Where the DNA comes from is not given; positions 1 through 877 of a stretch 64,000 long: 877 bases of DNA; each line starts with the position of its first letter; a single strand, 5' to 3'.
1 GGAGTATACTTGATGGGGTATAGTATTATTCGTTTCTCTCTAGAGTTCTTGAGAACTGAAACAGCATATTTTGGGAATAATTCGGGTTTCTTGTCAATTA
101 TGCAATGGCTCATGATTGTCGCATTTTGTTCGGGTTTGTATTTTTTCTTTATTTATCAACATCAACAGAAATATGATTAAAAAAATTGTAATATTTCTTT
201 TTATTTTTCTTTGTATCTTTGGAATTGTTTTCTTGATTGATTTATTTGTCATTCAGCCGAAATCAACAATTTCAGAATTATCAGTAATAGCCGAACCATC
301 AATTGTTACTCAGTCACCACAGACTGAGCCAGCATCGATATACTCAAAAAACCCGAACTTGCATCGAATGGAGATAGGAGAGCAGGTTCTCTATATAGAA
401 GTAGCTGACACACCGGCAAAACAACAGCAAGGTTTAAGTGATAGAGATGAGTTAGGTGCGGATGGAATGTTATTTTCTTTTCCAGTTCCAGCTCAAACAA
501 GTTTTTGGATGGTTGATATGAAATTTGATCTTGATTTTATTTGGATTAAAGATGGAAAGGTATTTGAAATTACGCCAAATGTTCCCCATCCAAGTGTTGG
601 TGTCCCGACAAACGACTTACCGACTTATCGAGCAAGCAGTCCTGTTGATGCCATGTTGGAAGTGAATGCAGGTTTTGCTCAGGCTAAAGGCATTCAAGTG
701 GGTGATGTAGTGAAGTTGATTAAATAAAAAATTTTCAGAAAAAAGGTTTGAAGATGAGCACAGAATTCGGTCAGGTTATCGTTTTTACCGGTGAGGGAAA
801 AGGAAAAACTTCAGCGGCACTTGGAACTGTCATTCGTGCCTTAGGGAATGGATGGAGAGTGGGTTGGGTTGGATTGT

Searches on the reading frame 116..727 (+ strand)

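Call 57: search_protein_families(library=pfam, proteins=[window:116-727:+], max_evalue=0.05)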
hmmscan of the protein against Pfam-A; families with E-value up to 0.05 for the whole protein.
window:116-727:+ (203 aa): 1 family
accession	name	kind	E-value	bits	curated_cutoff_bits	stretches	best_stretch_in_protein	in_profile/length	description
PF02643.20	DUF192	-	4.6e-26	91.2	27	1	94-200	3-95/96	Uncharacterized ACR, COG1430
